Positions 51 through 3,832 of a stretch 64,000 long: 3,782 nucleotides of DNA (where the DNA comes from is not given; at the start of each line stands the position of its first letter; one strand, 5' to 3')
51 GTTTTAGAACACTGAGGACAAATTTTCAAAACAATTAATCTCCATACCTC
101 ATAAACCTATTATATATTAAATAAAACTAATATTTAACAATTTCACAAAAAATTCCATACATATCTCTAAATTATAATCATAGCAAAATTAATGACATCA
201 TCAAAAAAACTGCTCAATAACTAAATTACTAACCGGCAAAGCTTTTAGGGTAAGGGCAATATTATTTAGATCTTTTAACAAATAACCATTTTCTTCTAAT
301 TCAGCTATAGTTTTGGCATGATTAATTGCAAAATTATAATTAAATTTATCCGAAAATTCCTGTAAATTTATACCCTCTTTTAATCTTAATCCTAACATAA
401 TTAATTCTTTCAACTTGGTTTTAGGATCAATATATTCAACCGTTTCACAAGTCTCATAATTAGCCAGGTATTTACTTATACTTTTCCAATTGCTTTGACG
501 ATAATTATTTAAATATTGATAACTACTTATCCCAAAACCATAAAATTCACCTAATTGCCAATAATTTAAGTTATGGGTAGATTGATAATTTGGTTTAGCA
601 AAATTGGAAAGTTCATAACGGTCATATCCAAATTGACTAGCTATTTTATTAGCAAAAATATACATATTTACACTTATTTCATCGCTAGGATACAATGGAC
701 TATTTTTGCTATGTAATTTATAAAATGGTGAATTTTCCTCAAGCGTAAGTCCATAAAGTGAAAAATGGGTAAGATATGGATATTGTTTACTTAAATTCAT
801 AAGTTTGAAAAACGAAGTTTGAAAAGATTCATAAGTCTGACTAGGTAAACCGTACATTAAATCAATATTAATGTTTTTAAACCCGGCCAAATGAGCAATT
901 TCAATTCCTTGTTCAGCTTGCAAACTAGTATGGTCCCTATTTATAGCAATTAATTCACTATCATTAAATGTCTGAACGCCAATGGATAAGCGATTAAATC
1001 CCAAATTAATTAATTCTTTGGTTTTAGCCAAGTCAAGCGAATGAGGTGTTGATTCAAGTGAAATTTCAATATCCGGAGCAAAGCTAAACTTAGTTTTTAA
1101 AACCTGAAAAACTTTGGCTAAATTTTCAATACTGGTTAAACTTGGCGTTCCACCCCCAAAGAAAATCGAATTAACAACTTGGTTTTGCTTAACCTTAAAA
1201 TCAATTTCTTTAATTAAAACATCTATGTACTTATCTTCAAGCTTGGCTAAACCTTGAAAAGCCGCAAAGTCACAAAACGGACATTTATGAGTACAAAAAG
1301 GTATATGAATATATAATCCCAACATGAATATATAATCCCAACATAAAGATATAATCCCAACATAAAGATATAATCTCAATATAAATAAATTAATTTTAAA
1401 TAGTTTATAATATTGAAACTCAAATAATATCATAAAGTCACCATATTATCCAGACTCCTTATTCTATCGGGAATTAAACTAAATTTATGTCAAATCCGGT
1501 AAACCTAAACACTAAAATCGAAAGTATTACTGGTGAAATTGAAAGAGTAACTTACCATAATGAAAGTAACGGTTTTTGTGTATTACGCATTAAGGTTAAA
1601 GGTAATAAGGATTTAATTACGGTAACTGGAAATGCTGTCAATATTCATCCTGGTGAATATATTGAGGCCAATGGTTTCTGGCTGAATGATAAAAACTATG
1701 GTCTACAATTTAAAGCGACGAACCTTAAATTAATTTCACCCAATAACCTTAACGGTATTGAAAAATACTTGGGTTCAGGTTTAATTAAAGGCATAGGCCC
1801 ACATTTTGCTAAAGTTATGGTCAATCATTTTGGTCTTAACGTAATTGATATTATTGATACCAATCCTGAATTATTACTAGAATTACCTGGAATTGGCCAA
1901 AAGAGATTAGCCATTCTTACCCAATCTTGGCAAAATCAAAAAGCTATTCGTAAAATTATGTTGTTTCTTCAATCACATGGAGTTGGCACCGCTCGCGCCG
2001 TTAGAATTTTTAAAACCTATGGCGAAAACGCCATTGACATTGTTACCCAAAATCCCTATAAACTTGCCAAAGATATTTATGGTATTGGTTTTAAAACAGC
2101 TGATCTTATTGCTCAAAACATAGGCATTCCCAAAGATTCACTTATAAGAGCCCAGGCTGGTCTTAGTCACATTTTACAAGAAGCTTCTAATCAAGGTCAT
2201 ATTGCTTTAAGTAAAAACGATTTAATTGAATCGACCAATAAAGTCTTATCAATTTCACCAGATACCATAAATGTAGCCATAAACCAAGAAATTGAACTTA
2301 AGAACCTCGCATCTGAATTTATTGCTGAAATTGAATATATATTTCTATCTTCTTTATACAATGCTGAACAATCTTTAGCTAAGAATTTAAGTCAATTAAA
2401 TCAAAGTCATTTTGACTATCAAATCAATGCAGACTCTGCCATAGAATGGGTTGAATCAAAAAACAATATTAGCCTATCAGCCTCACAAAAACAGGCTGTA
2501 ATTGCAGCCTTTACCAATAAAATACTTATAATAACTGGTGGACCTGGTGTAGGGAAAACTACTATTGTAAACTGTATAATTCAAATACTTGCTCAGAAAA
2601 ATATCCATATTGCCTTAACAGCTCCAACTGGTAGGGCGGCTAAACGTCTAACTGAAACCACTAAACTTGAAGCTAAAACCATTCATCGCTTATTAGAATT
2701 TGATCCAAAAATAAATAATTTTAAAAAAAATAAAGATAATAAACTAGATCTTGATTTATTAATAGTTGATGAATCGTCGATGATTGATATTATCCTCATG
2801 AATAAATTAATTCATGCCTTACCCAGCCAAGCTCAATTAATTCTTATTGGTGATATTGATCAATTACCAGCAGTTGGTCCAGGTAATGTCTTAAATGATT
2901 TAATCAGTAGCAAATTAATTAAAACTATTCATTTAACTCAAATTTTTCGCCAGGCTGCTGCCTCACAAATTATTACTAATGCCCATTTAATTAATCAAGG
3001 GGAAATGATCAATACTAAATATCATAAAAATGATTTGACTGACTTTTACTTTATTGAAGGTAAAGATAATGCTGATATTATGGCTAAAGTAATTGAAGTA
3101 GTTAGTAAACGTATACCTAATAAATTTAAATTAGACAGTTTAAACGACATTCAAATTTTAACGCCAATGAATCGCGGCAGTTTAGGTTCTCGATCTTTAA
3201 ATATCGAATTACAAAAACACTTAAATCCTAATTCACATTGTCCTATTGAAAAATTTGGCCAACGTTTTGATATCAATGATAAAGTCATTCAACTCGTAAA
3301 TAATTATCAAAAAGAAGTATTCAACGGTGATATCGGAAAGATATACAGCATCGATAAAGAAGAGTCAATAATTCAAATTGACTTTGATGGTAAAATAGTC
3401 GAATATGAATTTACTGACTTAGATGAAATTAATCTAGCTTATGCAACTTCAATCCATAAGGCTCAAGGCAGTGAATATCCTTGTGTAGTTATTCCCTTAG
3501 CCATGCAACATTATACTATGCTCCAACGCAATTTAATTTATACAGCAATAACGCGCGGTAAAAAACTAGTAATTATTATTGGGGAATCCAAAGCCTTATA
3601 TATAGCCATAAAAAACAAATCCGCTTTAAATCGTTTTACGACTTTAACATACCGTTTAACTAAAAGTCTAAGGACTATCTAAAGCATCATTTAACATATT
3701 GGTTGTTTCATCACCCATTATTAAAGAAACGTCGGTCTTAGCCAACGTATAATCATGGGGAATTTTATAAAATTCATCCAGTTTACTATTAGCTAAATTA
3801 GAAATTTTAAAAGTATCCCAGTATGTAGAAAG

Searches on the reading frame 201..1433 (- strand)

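Call 71: search_protein_families(library=pfam, proteins=[window:201-1433:-], max_evalue=0.00001)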
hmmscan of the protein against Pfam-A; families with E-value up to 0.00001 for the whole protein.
window:201-1433:- (410 aa): 2 families
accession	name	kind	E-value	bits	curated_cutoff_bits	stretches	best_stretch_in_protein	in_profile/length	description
PF04055.27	Radical_SAM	-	2.6e-26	93.2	29.5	1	41-206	1-161/166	Radical SAM superfamily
PF06969.22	HemN_C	-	3.9e-13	49.7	24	1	335-400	1-66/67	HemN C-terminal domain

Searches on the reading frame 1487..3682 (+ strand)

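Call 71: search_protein_families(library=pfam, proteins=[window:1487-3682:+], max_evalue=0.00001)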
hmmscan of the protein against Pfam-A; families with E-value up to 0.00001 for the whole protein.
window:1487-3682:+ (731 aa): 11 families
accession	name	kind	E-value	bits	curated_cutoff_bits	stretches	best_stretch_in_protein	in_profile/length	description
PF13245.12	AAA_19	-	2.3e-47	161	25.1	1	334-465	1-134/134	AAA domain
PF13604.12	AAA_30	-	9.1e-41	140.1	27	1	330-508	2-174/191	AAA domain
PF14490.11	HHH_RecD2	-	2.6e-37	127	27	1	151-239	2-91/92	ATP-dependent RecD2 DNA helicase HHH domain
PF23139.1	OB_YrrC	-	2.7e-24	85.3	27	1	12-84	2-75/76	ATP-dependent DNA helicase YrrC, OB-fold domain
PF18335.7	SH3_13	-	1.2e-20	73.5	41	1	571-633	1-65/65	ATP-dependent RecD-like DNA helicase SH3 domain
PF13538.12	UvrD_C_2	-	4.4e-19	68.5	27.4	1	650-698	1-52/52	UvrD-like helicase C-terminal domain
PF14520.12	HHH_5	-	1.6e-10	41.7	27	0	100-141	7-48/57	Helix-hairpin-helix domain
PF01443.25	Viral_helicase1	-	1.1e-09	38.9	21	0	348-498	2-138/228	Viral superfamily 1 RNA helicase core domain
PF05127.21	NAT10_TcmA_helicase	-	1.8e-07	31.7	22.7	1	348-444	1-112/176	RNA cytidine acetyltransferase NAT10/TcmA, helicase domain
PF13086.12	AAA_11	-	7.2e-07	29.7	27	0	330-385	2-65/257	AAA domain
PF13401.12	AAA_22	-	9.5e-06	26.4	27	0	343-456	4-123/130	AAA domain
